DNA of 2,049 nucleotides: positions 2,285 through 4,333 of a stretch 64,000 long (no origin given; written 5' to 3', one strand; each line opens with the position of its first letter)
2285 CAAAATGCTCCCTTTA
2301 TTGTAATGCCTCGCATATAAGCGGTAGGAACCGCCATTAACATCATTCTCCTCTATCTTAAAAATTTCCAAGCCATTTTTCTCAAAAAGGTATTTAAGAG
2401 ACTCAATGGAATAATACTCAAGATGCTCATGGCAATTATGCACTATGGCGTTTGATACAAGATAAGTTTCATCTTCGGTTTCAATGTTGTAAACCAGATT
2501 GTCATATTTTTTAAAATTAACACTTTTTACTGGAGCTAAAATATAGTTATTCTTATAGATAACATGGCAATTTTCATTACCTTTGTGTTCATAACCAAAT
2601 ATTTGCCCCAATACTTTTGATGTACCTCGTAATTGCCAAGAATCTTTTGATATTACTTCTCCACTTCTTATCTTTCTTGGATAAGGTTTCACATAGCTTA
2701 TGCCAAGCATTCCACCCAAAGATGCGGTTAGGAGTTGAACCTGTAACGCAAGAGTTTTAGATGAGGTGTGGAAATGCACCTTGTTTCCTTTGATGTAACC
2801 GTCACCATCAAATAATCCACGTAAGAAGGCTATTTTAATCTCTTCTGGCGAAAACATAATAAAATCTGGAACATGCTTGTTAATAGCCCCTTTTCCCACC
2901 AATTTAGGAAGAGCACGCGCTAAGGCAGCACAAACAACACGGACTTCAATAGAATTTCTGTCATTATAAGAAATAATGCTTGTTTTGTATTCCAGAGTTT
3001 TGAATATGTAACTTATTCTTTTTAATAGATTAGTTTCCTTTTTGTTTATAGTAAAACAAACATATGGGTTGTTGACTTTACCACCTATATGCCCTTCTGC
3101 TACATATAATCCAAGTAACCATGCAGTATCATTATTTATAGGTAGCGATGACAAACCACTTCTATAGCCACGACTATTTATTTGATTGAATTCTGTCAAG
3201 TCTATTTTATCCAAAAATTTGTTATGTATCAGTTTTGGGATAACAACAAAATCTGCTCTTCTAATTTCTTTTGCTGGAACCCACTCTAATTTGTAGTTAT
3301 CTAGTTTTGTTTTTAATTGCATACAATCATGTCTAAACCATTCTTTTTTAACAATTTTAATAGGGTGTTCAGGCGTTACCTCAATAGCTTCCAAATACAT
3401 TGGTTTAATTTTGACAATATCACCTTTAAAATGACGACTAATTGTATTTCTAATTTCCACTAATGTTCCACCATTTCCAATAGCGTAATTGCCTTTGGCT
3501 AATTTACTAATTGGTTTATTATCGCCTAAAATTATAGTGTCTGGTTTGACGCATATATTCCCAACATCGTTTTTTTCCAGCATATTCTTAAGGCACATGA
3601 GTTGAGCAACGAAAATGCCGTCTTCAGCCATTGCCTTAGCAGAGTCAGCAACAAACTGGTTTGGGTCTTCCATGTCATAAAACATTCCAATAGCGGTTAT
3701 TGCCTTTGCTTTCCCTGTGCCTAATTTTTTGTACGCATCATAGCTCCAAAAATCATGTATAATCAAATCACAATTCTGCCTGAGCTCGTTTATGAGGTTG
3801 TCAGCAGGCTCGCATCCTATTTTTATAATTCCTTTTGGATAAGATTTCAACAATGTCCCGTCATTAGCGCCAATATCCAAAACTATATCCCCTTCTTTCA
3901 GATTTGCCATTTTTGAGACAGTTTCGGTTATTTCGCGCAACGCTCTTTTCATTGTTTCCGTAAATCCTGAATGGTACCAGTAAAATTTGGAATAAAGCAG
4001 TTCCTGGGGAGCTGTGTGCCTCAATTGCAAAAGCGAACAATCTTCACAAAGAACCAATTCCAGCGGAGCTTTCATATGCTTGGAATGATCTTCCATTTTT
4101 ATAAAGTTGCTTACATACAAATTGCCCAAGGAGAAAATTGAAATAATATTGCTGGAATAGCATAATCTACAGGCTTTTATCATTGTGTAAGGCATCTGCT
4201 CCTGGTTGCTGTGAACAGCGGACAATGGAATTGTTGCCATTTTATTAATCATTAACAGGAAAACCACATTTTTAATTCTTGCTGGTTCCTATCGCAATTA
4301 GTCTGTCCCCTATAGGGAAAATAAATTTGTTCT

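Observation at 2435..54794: Three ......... elements in 64 kb point to active intein/HEG traffic in this lineage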

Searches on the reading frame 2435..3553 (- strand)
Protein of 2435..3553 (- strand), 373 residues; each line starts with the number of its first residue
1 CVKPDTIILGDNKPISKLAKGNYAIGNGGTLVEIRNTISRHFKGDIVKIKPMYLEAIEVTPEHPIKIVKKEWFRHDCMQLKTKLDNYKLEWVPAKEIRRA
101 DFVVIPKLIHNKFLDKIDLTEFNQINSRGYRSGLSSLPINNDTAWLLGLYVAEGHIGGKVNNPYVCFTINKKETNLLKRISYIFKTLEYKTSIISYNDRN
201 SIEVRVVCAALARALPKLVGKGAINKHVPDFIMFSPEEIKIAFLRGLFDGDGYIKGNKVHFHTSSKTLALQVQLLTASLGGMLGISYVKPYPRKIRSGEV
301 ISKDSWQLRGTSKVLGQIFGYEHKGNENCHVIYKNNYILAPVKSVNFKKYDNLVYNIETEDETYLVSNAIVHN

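Call 22: find_homologous_proteins(query=window:2435-3553:-, max_evalue=0.001)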
Query window:2435-3553:- (373 aa): 103 proteins with E <= 0.001 among 3893 candidates.
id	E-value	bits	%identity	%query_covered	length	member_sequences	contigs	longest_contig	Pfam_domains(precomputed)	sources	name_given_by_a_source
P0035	2.4e-139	482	60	98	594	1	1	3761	PF13489.13,PF08421.17,PF14528.12,PF14890.12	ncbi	-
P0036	3.5e-135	469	57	100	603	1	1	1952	PF05204.20,PF14528.12,PF08484.18,PF14890.12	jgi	jgi:intein/homing endonuclease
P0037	2.8e-104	367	48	100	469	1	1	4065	PF05203.22,PF14528.12,PF14890.12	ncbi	ncbi:MAG: LAGLIDADG family homing endonuclease [Nitrososphaeraceae archaeon]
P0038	3.1e-88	314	44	100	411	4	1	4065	PF14528.12,PF14890.12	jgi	jgi:intein/homing endonuclease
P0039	6.4e-66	241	87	34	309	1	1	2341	PF08484.18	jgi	jgi:hypothetical protein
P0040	2.4e-47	180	37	100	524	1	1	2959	PF04055.28,PF14890.12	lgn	-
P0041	2.6e-47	180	35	100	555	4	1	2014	PF05204.20,PF18902.6,PF14528.12,PF14890.12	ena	-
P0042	5.5e-47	179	34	100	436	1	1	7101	PF14528.12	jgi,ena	-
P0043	2.0e-46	177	35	100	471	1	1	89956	PF00085.27,PF13098.14,PF14528.12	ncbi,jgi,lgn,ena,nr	ncbi:MAG TPA: thioredoxin domain-containing protein [Candidatus Acidoferrum sp.]|nr:thioredoxin doma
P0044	4.8e-46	175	35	100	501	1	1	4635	-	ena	-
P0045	5.0e-46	175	35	100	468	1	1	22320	PF00085.27,PF13098.14,PF14528.12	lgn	-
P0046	6.0e-46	175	34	100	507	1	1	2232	PF05204.20,PF14528.12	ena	-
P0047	1.1e-45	174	32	100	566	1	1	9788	PF00149.34,PF14582.12,PF14528.12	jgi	jgi:Icc-related predicted phosphoesterase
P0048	1.2e-45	174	37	100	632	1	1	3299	PF14528.12,PF14890.12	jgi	jgi:intein/homing endonuclease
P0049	7.4e-45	172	34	100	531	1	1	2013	PF13673.14,PF13508.14,PF08445.17,PF14528.12,PF00583.32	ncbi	-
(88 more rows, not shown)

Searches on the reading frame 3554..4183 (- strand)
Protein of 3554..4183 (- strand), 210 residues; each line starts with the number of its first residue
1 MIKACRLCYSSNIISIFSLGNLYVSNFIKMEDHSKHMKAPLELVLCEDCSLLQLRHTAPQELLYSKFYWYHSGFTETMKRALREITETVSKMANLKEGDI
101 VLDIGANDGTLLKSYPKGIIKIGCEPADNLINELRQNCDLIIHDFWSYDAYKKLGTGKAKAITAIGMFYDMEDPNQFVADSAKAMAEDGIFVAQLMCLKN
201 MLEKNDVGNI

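Call 46: find_related_loci(query=window:3554-4183:-, collection=metagenome_contigs, flank=3000)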
Query window:3554-4183:- (210 aa) in metagenome_contigs; peptide patterns used: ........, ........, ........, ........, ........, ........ (x = any residue, [..] = any of these).
267 stretches matched a pattern; 174 encode a relative of the query (tblastn E <= 1e-3); the best 80 are kept; 80 distinct loci.
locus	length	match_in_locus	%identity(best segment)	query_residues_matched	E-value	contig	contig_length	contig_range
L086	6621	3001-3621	73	4-210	2e-106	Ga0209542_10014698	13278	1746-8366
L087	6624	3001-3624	73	3-210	2e-105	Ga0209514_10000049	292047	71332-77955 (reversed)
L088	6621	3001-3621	71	3-210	9e-105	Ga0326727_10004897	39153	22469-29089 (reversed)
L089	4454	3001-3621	71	3-210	2e-104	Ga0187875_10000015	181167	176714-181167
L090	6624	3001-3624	70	3-210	4e-104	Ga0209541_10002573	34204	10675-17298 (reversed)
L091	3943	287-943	69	4-210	3e-102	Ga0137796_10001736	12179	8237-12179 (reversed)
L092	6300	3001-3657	69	4-210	4e-102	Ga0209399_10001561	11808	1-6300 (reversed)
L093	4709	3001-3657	69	4-210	1e-101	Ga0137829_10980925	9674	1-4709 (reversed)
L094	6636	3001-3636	65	4-210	6e-94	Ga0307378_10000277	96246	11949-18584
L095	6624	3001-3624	65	4-210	5e-93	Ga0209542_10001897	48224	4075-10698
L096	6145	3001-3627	65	3-210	8e-93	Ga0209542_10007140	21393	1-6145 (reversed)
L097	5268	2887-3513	64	3-210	9e-93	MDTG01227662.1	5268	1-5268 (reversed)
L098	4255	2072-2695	63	4-210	2e-92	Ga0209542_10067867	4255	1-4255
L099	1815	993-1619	64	3-210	1e-96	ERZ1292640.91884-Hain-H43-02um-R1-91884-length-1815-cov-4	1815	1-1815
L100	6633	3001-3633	65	3-210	3e-91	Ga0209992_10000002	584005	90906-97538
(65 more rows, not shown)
